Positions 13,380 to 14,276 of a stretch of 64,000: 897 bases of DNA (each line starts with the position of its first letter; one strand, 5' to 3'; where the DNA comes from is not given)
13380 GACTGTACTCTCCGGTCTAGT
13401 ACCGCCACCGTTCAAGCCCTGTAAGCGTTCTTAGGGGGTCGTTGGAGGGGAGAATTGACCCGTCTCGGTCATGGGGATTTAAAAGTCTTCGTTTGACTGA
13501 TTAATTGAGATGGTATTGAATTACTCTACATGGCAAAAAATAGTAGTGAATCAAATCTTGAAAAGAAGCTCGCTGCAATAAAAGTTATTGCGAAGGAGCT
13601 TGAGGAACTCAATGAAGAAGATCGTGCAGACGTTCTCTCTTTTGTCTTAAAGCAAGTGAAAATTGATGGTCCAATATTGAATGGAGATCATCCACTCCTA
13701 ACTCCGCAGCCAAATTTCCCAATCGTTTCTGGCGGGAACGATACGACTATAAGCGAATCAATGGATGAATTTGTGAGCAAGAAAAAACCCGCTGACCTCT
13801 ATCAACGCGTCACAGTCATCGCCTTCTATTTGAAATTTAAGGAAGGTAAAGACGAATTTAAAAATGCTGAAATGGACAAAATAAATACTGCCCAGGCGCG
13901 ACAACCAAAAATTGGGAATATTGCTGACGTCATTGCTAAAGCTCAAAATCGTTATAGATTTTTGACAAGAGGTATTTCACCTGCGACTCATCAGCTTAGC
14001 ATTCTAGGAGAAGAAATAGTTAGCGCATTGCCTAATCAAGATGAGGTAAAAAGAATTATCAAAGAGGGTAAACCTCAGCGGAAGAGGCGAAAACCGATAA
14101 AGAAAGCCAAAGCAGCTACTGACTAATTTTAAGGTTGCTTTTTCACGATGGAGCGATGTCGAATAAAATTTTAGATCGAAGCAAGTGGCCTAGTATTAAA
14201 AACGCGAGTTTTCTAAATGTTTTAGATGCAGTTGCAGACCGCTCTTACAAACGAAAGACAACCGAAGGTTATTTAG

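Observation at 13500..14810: A 1.2 kb low-GC islet with two orphan ORFs (one HEPN-like RNx3H) wedged against tRNA-Gln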

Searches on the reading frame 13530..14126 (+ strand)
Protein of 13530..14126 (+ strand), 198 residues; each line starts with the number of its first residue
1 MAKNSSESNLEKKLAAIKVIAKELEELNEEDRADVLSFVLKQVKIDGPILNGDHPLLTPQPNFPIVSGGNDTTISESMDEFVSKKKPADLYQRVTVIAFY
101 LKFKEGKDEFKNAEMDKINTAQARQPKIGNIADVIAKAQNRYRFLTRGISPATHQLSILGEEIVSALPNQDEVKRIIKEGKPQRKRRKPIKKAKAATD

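Call 5: search_protein_families(library=pfam, proteins=[window:13530-14126:+], max_evalue=10)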
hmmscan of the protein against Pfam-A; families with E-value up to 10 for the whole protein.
window:13530-14126:+ (198 aa): 1 family
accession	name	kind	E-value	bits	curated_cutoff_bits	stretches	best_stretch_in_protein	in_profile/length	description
PF24815.1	HMG_WDHD1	-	0.077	13.4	51.6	0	123-146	18-41/51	WDHD1 HMG box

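Call 6: search_protein_families(library=padloc, proteins=[window:13530-14126:+], max_evalue=10)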
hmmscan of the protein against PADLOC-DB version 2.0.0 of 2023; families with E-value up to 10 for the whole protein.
window:13530-14126:+ (198 aa): 0 families

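Call 8: search_protein_families(library=ncbifam, proteins=[window:13530-14126:+], max_evalue=10)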
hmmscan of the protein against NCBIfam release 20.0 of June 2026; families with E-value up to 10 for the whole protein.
window:13530-14126:+ (198 aa): 0 families

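Call 9: search_protein_families(library=phrogs, proteins=[window:13530-14126:+], max_evalue=10)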
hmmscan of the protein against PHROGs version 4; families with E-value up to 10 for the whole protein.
window:13530-14126:+ (198 aa): 3 families
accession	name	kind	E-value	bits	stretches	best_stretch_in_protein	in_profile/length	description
phrog_8821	-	lysis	0.057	14.5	1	96-141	20-69/130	Rz-like spanin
phrog_3253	-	unknown function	0.16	12.5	1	17-41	2-26/57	-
phrog_2851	-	unknown function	0.33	12.6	1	10-44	42-77/126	-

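Call 11: find_homologous_proteins(query=window:13530-14126:+, max_evalue=0.01)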
Query window:13530-14126:+ (198 aa): 6 proteins with E <= 0.01 among 221 candidates.
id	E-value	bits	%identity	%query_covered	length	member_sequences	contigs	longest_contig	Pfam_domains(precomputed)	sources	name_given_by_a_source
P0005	6.4e-121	419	100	100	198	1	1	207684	-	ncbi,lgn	-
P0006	3.5e-82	293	72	99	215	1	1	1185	-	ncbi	-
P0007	7.9e-82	291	75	89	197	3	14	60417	-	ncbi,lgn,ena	ncbi:MAG: hypothetical protein AAB757_01705 [Patescibacteria group bacterium]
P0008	8.9e-82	291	74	91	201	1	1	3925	-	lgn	-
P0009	2.7e-78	280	73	92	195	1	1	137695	-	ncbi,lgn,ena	-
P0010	4.2e-60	221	62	87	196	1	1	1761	-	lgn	-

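Call 36: search_solved_structures(query=A2, max_evalue=10)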
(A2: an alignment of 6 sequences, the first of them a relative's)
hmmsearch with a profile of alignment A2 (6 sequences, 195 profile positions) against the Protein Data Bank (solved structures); distinct sequences matched with E-value up to 10: 1.
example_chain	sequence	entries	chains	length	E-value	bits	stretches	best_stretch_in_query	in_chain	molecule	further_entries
3frp_B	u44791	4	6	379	0.46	13.3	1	45-107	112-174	Cobra venom factor beta chain | Cobra venom factor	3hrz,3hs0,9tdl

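Call 46: predict_structure(alignment_id=A2)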
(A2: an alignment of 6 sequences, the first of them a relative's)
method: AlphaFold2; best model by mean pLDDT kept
length: 198 residues; sequences in the alignment: 6
mean_pLDDT: 51.3   pTM: 0.23
mean pLDDT of the five models: 51.3, 45.7, 40.6, 37.4, 37.0
residues with pLDDT >= 90: 0; 70-90: 19; 50-70: 88; < 50: 91
segments of 3 or more residues with pLDDT < 50: 1-7, 45-72, 106-156, 195-198
pLDDT, mean of each block of 10 residues (from residue 1): 49 70 70 68 45 27 31 57 63 63 53 42 38 40 38 48 57 64 54 49
secondary structure, 60 per line:
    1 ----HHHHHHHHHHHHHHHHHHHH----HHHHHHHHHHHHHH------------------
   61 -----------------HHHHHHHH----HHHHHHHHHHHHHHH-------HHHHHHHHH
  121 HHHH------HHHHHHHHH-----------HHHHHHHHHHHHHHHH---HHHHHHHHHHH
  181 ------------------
elements in order: H5-24 H29-42 H78-85 H90-104 H112-124 H131-139 H151-166 H170-180

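Call 59: find_related_loci(query=A2, collection=viral_contigs, flank=4000)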
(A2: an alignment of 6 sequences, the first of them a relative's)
Query A2 (198 aa) in viral_contigs; peptide patterns used: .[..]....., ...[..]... (x = any residue, [..] = any of these).
152 stretches matched a pattern, but none encodes a relative of the query by tblastn (E <= 1e-3).

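Call 60: search_dna_similar(query=window:13530-14126:+, collection=phages, mode=protein, max_evalue=1)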
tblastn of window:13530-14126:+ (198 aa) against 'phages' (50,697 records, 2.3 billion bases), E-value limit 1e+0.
Records with a match: 4; places in all: 4; records where one place covers at least 80% of the query: 0.
Best place of each record, by identity: <60% 4.
By first word of the organism name: Burkholderia 4.
By host as written in the record: Burkholderia cenocepacia 4.
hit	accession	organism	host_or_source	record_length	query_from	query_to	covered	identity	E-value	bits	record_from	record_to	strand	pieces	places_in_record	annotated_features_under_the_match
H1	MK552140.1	Burkholderia phage BcepSaruman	Burkholderia cenocepacia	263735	26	121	48%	25.0%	4e-1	37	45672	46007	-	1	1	SNF2-like protein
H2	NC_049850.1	Burkholderia phage BcepSaruman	Burkholderia cenocepacia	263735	26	121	48%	25.0%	4e-1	37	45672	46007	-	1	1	DNA helicase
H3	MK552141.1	Burkholderia phage BcepSauron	Burkholderia cenocepacia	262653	26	121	48%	25.0%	4e-1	37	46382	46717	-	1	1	helicase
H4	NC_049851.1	Burkholderia phage BcepSauron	Burkholderia cenocepacia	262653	26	121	48%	25.0%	4e-1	37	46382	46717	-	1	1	DNA helicase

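Call 61: search_dna_similar(query=window:13530-14126:+, collection=plasmids, mode=protein, max_evalue=1)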
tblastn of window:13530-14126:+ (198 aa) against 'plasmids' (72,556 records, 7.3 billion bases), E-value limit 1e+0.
Records with a match: 1; places in all: 1; records where one place covers at least 80% of the query: 0.
Best place of each record, by identity: <60% 1.
By first word of the organism name: Haloarcula 1.
By predicted mobility (MOB-suite, as given by PLSDB): non-mobilizable 1.
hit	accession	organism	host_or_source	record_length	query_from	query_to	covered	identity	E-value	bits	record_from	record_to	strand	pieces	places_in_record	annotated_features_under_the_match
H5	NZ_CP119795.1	Haloarcula sp. SYNS111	cell culture,sediment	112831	66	148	42%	28.9%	1e-2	43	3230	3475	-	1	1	hypothetical protein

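Call 62: find_encoding_contigs(protein=P0010, flank=4000, max_places=2)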
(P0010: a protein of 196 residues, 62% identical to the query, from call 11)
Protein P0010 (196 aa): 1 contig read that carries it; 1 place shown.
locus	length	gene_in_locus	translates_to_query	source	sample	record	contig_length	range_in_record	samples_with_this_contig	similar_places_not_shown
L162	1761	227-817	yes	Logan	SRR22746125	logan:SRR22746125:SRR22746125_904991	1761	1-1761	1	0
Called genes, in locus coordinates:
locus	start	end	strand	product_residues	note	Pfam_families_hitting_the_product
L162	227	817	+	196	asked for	-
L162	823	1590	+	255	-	-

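Call 63: find_encoding_contigs(protein=P0008, flank=4000, max_places=2)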
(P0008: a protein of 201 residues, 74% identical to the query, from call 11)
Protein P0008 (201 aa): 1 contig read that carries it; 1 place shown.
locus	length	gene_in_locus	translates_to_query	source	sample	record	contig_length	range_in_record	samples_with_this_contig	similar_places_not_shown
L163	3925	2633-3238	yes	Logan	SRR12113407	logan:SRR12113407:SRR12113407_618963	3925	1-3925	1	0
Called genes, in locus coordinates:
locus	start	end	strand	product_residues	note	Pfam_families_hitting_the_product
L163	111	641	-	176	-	-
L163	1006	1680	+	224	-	-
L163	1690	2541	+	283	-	PF01555:N6_N4_Mtase, PF08241:Methyltransf_11 (faint)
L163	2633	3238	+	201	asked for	-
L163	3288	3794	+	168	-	-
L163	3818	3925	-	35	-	?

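Call 66: search_protein_families(library=pfam, proteins=[L162:823-1587:+, L163:1006-1677:+, L163:111-638:-, L163:3288-3791:+], max_evalue=0.1)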
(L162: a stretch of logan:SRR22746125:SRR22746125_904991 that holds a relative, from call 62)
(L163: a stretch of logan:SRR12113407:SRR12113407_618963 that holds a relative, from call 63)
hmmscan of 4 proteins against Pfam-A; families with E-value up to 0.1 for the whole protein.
L162:823-1587:+ (255 aa): 1 family
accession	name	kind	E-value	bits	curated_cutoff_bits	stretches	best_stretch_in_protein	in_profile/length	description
PF14355.11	Abi_C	-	0.06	13.9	24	0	101-135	41-77/83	Abortive infection C-terminus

L163:1006-1677:+ (224 aa): 0 families

L163:111-638:- (175 aa): 0 families

L163:3288-3791:+ (168 aa): 0 families

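Call 80: search_protein_families(library=pfam, alignment_id=A2, max_evalue=10)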
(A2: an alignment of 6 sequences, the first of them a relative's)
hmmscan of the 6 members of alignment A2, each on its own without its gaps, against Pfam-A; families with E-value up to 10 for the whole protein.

A. member 1, P0005 (198 aa): 1 family
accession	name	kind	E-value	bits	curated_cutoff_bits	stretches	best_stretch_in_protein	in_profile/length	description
PF24815.1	HMG_WDHD1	-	0.077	13.4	51.6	0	123-146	18-41/51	WDHD1 HMG box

B. families by the number of members that match (of 6 scanned): 2 families
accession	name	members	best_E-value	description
PF24815.1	HMG_WDHD1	1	0.077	WDHD1 HMG box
PF03978.18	Borrelia_REV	1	0.34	Borrelia burgdorferi REV protein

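Call 81: search_protein_families(library=padloc, proteins=[L162:823-1587:+, L163:1006-1677:+, P0010, P0006], max_evalue=1)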
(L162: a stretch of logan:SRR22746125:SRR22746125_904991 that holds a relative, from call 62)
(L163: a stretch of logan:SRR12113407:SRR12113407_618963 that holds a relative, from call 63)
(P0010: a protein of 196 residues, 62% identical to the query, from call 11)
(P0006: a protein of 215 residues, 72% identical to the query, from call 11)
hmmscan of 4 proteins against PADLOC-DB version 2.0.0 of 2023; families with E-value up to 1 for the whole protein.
L162:823-1587:+ (255 aa): 1 family
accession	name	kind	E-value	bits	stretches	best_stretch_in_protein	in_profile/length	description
PDLC01100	C3a223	-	0.024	13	1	6-56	24-72/79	Unknown function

L163:1006-1677:+ (224 aa): 0 families

P0010 (196 aa): 0 families

P0006 (215 aa): 1 family
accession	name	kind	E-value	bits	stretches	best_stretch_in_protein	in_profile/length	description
PDLC00706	Effector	-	0.022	12.5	1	74-157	70-152/172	2TM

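Call 82: search_solved_structures(query=L162:823-1587:+, max_evalue=10)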
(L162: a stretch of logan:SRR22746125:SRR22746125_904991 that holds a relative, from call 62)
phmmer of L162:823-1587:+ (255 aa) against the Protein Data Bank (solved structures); distinct sequences matched with E-value up to 10: 1.
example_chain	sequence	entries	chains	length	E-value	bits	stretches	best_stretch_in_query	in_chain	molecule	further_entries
8r2t_A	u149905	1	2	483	1.2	11.9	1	48-138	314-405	FAD-binding domain-containing protein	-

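Call 83: search_dna_similar(query=L162:823-1587:+, collection=plasmids, mode=protein, max_evalue=0.1)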
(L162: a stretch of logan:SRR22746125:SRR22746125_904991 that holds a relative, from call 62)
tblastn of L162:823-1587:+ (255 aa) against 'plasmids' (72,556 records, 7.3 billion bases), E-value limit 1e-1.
Records with a match: 2; places in all: 2; records where one place covers at least 80% of the query: 0.
Best place of each record, by identity: <60% 2.
By first word of the organism name: Natronomonas 1; Latilactobacillus 1.
By predicted mobility (MOB-suite, as given by PLSDB): non-mobilizable 1; conjugative 1.
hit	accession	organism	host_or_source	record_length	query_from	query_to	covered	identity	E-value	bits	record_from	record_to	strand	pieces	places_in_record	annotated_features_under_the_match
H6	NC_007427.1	Natronomonas pharaonis DSM 2160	-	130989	16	143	50%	32.3%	8e-10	66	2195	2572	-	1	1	hypothetical protein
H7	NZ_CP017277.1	Latilactobacillus sakei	cell culture,starter culture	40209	39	154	45%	25.2%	2e-2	44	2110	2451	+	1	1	abortive infection family protein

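Call 85: get_annotated_region(hit=H6, flank=3000)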
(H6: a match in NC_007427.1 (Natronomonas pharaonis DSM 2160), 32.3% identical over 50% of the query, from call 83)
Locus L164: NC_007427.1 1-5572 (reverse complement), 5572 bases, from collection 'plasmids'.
description: Natronomonas pharaonis DSM 2160 plasmid PL131, complete sequence
organism: Natronomonas pharaonis DSM 2160 (NCBI taxid 348780)
taxonomy: Archaea; Euryarchaeota; Halobacteria; Halobacteriales; Haloarculaceae; Natronomonas; Natronomonas pharaonis; Natronomonas pharaonis DSM 2160
host: -; source: -; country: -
typing (MOB-suite, as given by PLSDB): non-mobilizable
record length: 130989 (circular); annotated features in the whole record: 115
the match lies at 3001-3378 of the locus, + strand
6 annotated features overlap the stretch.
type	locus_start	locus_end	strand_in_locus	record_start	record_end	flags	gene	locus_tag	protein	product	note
CDS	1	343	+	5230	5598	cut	-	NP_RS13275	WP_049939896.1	hypothetical protein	-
CDS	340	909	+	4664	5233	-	-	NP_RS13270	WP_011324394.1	hypothetical protein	-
CDS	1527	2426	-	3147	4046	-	-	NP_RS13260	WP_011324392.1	hypothetical protein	-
CDS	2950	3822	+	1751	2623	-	-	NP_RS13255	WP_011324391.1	hypothetical protein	-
CDS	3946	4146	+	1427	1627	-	-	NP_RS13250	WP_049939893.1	hypothetical protein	-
CDS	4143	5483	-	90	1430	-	-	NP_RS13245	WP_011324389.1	ISH6-like element ISNph3 family transposase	GO:0006313 - DNA transposition [Evidence IEA]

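Call 86: get_annotated_region(hit=H7, flank=3000)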
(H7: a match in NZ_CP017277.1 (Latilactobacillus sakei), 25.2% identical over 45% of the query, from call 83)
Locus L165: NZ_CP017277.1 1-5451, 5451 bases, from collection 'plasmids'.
description: Latilactobacillus sakei strain TMW 1.1398 plasmid pL11398-2, complete sequence
organism: Latilactobacillus sakei (NCBI taxid 1599)
taxonomy: Bacteria; Bacillota; Bacilli; Lactobacillales; Lactobacillaceae; Latilactobacillus; Latilactobacillus sakei
host: -; source: cell culture,starter culture; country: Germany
typing (MOB-suite, as given by PLSDB): conjugative; replicon rep_cluster_1328; relaxase MOBQ; mating-pair formation MPF_T
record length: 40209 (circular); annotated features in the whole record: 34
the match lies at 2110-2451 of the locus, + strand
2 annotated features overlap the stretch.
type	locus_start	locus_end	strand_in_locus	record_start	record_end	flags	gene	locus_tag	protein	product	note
CDS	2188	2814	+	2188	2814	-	-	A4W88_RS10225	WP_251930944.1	abortive infection family protein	-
CDS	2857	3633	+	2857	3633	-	-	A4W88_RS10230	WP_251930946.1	nucleotidyltransferase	-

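Call 87: search_protein_families(library=pfam, proteins=[L164:2950-3819:+, L165:2188-2811:+], max_evalue=0.1)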
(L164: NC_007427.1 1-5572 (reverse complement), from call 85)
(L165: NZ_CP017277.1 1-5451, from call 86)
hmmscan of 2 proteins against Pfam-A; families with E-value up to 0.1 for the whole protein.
L164:2950-3819:+ (290 aa): 2 families
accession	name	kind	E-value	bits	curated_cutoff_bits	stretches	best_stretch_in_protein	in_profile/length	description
PF07293.16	DUF1450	-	0.027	14.7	30.1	1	48-81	6-39/75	Protein of unknown function (DUF1450)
PF04545.22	Sigma70_r4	-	0.073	13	24.1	0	235-259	18-42/50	Sigma-70, region 4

L165:2188-2811:+ (208 aa): 1 family
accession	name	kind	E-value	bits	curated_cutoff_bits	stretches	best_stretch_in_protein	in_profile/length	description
PF14355.11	Abi_C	-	6.1e-06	26.7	24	1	11-68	20-77/83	Abortive infection C-terminus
